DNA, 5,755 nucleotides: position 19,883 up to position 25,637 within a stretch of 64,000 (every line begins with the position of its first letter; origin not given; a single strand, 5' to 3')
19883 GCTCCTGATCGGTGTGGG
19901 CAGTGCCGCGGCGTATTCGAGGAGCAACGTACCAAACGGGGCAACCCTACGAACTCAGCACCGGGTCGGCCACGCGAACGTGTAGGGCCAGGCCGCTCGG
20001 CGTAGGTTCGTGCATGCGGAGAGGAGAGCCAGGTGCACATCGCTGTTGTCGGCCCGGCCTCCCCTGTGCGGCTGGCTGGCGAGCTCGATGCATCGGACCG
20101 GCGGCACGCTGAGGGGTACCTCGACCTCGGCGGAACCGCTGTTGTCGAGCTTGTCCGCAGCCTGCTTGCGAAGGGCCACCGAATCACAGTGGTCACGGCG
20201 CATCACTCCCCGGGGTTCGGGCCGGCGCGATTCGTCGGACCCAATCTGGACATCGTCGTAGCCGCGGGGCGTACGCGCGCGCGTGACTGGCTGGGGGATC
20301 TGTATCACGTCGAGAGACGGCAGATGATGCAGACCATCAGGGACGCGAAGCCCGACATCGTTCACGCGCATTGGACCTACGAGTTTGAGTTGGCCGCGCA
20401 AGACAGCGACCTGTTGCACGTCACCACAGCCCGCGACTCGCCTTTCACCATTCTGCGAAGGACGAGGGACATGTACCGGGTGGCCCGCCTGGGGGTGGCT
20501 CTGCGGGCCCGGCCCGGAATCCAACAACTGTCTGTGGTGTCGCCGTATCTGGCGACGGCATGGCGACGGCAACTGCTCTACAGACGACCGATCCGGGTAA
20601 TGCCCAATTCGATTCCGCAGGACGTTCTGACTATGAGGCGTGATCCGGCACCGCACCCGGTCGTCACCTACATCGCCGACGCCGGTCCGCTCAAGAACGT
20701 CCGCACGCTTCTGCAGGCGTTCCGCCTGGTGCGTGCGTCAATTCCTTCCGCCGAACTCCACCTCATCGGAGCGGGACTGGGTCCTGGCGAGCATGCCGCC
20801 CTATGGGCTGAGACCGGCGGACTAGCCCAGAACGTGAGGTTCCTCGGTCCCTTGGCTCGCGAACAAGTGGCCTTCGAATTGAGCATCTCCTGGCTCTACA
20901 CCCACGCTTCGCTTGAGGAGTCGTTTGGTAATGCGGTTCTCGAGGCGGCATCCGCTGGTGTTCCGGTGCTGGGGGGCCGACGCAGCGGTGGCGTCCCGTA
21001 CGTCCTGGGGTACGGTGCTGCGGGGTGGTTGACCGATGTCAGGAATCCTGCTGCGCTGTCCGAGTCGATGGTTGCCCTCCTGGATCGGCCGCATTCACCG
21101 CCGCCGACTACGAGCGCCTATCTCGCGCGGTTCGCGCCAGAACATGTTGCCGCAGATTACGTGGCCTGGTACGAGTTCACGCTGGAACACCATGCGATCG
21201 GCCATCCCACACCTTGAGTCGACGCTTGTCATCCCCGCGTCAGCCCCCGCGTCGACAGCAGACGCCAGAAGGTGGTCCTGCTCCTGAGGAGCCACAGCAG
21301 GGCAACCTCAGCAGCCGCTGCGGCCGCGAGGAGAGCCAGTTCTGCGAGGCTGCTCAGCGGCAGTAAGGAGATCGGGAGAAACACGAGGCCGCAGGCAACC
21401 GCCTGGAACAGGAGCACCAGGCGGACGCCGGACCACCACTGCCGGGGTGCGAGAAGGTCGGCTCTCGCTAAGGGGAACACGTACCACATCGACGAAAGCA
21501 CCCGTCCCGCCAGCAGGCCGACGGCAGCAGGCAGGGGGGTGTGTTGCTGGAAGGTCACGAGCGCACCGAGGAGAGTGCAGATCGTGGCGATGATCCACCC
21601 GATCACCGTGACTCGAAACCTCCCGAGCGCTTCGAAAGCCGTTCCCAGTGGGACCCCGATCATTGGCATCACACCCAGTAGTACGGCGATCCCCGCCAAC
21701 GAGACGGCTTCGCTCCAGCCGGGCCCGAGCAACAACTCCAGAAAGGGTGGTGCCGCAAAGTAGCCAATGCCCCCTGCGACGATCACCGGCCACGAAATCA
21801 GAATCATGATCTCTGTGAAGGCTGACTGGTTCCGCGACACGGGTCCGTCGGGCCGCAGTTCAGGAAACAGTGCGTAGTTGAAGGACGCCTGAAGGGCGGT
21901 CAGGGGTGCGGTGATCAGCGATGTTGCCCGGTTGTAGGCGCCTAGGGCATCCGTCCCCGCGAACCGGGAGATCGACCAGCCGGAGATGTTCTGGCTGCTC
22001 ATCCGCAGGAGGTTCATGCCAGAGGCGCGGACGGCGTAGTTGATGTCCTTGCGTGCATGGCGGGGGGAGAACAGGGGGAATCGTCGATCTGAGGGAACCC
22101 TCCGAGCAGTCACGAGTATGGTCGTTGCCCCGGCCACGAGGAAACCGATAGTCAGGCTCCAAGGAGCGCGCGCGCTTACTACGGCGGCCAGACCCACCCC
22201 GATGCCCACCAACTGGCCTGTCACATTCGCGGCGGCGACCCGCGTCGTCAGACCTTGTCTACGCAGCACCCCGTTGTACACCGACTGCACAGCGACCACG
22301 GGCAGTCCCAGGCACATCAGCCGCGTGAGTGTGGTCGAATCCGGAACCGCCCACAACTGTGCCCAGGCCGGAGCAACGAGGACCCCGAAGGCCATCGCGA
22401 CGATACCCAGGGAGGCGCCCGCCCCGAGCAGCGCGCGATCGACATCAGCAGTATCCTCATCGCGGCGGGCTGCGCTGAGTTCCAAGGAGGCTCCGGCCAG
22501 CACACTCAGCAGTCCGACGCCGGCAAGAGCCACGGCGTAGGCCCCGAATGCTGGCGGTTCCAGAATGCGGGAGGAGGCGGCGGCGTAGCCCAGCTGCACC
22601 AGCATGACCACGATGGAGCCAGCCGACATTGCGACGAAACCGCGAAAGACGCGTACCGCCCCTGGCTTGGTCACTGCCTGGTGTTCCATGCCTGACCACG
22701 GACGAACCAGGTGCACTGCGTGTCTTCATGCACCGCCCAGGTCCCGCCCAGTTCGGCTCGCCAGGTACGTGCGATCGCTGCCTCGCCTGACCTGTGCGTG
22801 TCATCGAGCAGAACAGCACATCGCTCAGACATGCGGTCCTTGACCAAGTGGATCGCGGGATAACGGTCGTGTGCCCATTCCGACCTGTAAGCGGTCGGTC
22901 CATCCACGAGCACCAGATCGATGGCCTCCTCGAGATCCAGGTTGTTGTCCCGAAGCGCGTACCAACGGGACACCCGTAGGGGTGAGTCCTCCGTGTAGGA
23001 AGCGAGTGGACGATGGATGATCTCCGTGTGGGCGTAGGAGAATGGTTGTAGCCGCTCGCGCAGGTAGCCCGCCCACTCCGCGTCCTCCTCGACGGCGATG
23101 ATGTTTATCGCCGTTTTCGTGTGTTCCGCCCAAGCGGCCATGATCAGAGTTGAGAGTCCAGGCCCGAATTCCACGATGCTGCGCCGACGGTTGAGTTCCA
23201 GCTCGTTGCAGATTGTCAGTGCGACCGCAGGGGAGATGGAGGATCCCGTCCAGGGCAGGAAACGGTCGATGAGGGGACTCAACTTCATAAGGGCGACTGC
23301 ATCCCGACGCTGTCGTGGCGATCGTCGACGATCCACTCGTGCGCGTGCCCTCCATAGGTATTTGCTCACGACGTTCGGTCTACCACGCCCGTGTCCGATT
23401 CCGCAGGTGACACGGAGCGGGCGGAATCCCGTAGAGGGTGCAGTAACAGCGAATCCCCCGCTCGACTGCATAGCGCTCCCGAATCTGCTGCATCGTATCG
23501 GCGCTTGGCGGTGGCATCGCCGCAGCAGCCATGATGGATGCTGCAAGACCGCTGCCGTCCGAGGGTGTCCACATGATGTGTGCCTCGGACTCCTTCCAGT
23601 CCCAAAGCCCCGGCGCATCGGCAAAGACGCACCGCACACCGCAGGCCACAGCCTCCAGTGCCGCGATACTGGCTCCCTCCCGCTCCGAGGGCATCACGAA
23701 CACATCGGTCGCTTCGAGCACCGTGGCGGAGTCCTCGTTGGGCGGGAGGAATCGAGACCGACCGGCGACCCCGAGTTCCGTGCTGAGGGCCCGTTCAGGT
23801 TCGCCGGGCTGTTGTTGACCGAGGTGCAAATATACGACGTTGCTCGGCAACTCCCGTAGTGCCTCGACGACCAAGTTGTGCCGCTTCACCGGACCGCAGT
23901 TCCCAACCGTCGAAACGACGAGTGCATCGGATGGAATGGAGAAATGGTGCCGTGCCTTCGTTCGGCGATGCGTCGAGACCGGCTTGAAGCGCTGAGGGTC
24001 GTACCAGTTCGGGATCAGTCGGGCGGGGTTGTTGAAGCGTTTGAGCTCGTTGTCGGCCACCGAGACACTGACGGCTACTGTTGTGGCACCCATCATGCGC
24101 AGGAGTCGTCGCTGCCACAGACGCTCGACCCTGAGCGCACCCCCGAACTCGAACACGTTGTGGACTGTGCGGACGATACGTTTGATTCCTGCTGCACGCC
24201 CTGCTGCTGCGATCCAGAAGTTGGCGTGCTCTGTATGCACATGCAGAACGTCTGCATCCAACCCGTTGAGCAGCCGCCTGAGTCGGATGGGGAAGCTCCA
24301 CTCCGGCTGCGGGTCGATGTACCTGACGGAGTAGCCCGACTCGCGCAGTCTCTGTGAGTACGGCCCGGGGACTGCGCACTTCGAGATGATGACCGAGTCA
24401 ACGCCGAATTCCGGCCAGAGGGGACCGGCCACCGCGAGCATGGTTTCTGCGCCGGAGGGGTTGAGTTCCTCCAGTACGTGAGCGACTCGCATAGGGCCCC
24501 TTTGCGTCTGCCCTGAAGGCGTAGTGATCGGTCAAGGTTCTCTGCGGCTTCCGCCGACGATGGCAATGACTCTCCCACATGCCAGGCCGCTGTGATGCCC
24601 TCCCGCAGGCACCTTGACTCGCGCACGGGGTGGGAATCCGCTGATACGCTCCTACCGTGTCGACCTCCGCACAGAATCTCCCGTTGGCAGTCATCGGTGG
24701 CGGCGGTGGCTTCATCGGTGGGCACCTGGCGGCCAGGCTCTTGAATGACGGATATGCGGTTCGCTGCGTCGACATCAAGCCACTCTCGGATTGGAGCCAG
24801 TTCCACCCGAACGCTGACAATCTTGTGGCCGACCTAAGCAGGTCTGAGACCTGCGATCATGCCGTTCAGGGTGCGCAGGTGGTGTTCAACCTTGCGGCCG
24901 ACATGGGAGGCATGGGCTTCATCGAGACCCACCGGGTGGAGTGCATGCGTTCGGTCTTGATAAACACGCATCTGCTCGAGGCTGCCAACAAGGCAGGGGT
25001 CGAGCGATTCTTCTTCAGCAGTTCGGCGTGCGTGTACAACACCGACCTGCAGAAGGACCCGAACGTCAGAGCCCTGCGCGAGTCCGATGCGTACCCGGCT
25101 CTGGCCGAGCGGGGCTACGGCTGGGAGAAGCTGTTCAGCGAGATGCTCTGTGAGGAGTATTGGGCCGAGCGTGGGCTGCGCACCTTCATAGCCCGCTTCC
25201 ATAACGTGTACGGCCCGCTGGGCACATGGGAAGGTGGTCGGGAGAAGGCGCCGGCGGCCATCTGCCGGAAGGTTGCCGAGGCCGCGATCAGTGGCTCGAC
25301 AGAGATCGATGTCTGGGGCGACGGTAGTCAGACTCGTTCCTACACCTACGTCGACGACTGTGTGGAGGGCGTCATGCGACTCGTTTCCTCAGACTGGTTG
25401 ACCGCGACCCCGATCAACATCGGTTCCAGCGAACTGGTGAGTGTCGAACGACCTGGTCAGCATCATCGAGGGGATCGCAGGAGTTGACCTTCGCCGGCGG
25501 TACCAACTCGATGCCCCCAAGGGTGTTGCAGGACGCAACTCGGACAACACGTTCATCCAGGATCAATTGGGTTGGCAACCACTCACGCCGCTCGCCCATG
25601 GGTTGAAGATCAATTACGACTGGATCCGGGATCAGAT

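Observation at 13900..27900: Lower-GC core of a Wzx/Wzy-type glycan locus with an unusual sugar and modification repertoire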

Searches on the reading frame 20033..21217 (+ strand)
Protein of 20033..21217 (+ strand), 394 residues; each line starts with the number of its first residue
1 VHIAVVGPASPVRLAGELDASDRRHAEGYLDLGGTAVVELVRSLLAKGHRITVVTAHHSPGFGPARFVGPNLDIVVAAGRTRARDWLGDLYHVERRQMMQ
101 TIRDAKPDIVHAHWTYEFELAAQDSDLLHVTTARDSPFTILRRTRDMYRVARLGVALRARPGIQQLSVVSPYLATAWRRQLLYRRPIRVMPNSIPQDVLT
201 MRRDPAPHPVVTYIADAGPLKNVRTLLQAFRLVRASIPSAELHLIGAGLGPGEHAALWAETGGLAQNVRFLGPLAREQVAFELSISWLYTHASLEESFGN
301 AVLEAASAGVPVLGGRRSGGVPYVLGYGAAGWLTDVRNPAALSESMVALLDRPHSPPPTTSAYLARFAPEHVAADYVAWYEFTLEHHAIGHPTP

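Call 6: search_protein_families(library=pfam, proteins=[window:20033-21217:+], max_evalue=0.01)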
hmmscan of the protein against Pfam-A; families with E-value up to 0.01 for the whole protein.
window:20033-21217:+ (394 aa): 6 families
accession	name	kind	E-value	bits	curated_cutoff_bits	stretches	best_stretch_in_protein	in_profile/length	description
PF00534.26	Glycos_transf_1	-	1e-22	80.9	26.4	1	208-353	15-159/172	Glycosyl transferases group 1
PF13692.12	Glyco_trans_1_4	-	1.5e-20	74.4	27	1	209-351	2-141/142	Glycosyl transferases group 1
PF13439.12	Glyco_transf_4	-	1.9e-12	47.9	28.5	1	34-195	5-167/170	Glycosyltransferase Family 4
PF20706.3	GT4-conflict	-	2.2e-07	30.6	26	1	185-319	173-315/385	Family 4 Glycosyltransferase in conflict systems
PF13579.12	Glyco_trans_4_4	-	1.2e-06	29.4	29.7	1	34-192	4-157/158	Glycosyl transferase 4-like domain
PF13477.12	Glyco_trans_4_2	-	0.00055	20.5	23.4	1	37-117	13-85/139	Glycosyl transferase 4-like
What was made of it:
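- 20033..21217 (+): GT4 glycosyltransferase (GT4c), in the strain-specific cassette. Pfam (call 6).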

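Call 10: find_related_loci(query=window:20033-21217:+, collection=genome_contigs, flank=10000)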
Query window:20033-21217:+ (394 aa) in genome_contigs; peptide patterns used: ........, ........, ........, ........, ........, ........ (x = any residue, [..] = any of these).
435 stretches matched a pattern; 184 encode a relative of the query (tblastn E <= 1e-3); the best 80 are kept; 80 distinct loci.
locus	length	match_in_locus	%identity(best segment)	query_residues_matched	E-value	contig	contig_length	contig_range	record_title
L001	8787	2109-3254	53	1-381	2e-112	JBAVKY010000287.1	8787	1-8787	MAG: Propionicimonas sp. isolate MFD03980_ilm_asm_bin6 k127_25335, whole genome shotgun sequence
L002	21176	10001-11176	47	1-390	9e-100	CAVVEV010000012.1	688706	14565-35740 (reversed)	MAG: uncultured Actinomycetes bacterium isolate MFD04716.bin.2.50 genome assembly, contig: contig_9523, whole genome sho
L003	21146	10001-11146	45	1-381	4e-94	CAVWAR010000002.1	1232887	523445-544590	MAG: uncultured Actinomycetes bacterium isolate MFD03804.bin.1.265 genome assembly, contig: contig_20739, whole genome s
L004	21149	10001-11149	40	1-381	2e-76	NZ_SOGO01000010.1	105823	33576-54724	Cryobacterium sandaracinum strain TMT2-16 scaffold1, whole genome shotgun sequence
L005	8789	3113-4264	46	1-380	1e-74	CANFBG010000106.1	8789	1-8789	MAG: Microbacteriaceae bacterium isolate Jr-03apr18-29 genome assembly, contig: Jr-03apr18-C4550, whole genome shotgun s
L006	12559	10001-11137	39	1-380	1e-73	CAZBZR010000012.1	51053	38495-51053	MAG TPA_asm: uncultured Microbacterium sp. isolate SRP278252_co2_211 genome assembly, contig: NODE_1108_length_51053_cov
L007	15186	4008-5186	40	3-388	2e-73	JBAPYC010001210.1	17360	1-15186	MAG: Streptosporangiaceae bacterium isolate MFD00259_ilm_asm_bin16 k127_87757, whole genome shotgun sequence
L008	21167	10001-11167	39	1-384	3e-68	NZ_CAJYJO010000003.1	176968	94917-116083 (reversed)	MAG: uncultured Microbacterium sp. isolate SP339_1_metabat2_genome_mining.8, whole genome shotgun sequence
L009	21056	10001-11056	41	1-351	7e-68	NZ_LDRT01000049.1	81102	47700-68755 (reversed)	Microbacterium testaceum strain NS220 contig_49, whole genome shotgun sequence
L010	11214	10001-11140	42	1-380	8e-67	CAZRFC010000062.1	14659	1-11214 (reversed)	MAG TPA_asm: uncultured Mycobacterium sp. isolate SRP329715_co1_274 genome assembly, contig: NODE_6241_length_14659_cov_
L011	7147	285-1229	41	40-349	2e-60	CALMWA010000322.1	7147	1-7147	MAG TPA_asm: uncultured actinobacterium isolate SRR6670123_bin.74_CONCOCT_v1.1_MAG genome assembly, contig: ERZ534009.69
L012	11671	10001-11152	37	1-380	4e-60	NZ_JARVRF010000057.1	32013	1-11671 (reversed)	Arthrobacter sp. efr-133-R2A-120 NODE_45_length_32013_cov_53.399900, whole genome shotgun sequence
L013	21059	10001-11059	40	1-353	2e-57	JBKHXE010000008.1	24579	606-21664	MAG: Actinomycetes bacterium isolate N_bin.12.orig k127_575298, whole genome shotgun sequence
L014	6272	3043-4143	35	1-353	9e-57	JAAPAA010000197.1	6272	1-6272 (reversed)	MAG: Thiobacillaceae bacterium isolate AHI16 k141_699430, whole genome shotgun sequence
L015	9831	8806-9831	37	1-342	6e-56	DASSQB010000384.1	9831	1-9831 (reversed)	MAG TPA_asm: Terriglobales bacterium isolate SMAG_U449 k141_34624, whole genome shotgun sequence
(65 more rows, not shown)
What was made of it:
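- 20033..21217 (+): The best relative among 185,579 species genomes is 53% identical (call 10).
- Tried and rejected: The best relatives are actinobacterial MAGs and a Propionicimonas MAG, at 45-53% identity for GT4c (call 10).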

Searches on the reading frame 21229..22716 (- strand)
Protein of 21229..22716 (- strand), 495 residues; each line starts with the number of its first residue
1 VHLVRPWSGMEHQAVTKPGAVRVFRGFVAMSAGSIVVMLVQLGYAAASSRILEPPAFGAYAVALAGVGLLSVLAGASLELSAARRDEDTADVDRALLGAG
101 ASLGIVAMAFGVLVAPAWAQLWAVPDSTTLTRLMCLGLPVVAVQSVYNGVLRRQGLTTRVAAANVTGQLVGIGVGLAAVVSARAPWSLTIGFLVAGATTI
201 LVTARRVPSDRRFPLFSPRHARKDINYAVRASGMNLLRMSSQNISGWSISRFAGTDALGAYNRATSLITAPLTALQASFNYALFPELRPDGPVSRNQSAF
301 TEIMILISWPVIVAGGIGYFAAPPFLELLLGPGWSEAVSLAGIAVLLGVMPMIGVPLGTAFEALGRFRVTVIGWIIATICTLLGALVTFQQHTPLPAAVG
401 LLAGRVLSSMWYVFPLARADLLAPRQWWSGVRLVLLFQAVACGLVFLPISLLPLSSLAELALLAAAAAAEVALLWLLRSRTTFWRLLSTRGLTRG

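Call 6: search_protein_families(library=pfam, proteins=[window:21229-22716:-], max_evalue=0.01)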
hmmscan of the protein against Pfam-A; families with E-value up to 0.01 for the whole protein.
window:21229-22716:- (495 aa): 3 families
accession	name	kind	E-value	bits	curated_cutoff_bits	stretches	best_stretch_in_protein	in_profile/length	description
PF13440.11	Polysacc_synt_3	-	1.5e-27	97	23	1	49-338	3-292/293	Polysaccharide biosynthesis protein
PF01943.22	Polysacc_synt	-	3.9e-18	66.3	28.2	1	25-285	3-268/274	Polysaccharide biosynthesis protein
PF01554.23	MatE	-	0.00061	20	24.9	1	94-174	73-158/161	MatE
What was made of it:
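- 21229..22716 (-): Wzx flippase. Pfam Polysacc_synt_3 and Polysacc_synt (call 6)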

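Call 9: find_encoding_contigs(protein=window:21229-22716:-, flank=10000, max_places=6)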
Protein window:21229-22716:- (495 aa): no gene with exactly this product is on record in the collection.

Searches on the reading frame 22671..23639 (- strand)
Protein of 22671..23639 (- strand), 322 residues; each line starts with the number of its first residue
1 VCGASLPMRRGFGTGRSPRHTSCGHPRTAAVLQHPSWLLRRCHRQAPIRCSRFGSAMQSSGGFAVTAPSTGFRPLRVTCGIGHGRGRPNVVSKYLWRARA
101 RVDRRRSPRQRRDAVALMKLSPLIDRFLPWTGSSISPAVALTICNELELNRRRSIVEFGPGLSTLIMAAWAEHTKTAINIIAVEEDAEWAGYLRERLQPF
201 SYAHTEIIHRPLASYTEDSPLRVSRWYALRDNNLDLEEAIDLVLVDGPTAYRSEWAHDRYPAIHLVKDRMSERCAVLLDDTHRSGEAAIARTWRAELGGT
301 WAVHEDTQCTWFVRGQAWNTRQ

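Call 6: search_protein_families(library=pfam, proteins=[window:22671-23639:-], max_evalue=0.01)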
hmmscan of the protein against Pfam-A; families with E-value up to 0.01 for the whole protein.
window:22671-23639:- (322 aa): 1 family
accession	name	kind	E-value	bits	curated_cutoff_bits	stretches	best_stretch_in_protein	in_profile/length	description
PF13578.12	Methyltransf_24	-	2.6e-06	28.7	26.3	1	156-281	1-105/105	Methyltransferase domain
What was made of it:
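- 22671..23288 (-): Second class I methyltransferase (Methyltransf_24). The Pfam hit is weak. Pfam 28.7 bits, cut-off 26.3 (call 6).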

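Call 24: search_protein_families(library=ncbifam, proteins=[window:22671-23639:-], max_evalue=0.001)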
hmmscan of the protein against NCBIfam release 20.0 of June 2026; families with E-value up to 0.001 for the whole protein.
window:22671-23639:- (322 aa): 2 families
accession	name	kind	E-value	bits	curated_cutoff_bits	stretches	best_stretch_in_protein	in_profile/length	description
TIGR00755.1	ksgA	equivalog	0.00052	19.4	171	1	137-210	15-82/256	16S rRNA (adenine(1518)-N(6)/adenine(1519)-N(6))-dimethyltransferase RsmA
NF041658.1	ornithlipidmtase_OlsG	equivalog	0.00093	19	350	0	136-199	25-87/191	ornithine lipid N-methyltransferase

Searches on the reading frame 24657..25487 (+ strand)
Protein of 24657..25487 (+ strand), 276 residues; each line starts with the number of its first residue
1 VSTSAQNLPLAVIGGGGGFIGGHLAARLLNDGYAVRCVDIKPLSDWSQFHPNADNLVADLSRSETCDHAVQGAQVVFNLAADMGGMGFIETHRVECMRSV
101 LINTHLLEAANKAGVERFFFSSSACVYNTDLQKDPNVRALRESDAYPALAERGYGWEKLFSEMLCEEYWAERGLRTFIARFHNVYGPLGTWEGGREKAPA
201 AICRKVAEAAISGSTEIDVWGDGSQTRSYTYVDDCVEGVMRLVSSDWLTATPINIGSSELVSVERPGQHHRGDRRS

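Call 6: search_protein_families(library=pfam, proteins=[window:24657-25487:+], max_evalue=0.01)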
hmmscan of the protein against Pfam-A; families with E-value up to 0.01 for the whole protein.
window:24657-25487:+ (276 aa): 7 families
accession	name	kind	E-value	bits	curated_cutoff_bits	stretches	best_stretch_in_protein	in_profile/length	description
PF01370.27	Epimerase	-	8.9e-39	133.8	20.9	1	12-256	2-240/240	NAD dependent epimerase/dehydratase family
PF16363.11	GDP_Man_Dehyd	-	1.3e-20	74.6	27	1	13-247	2-241/332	GDP-mannose 4,6 dehydratase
PF01073.25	3Beta_HSD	-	2.2e-13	50.3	22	1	12-187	1-184/280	3-beta hydroxysteroid dehydrogenase/isomerase family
PF13460.12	NAD_binding_10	-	1.6e-11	44.9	27.2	1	15-131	1-106/184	NAD(P)H-binding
PF05368.20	NmrA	-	1.5e-08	35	27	1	11-127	6-111/298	NmrA-like family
PF07993.18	NAD_binding_4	-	1.2e-06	28.3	20.1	1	64-186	80-209/258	Male sterility protein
PF02719.21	Polysacc_synt_2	-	0.0024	17.6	20.2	0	52-122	55-127/293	Polysaccharide biosynthesis protein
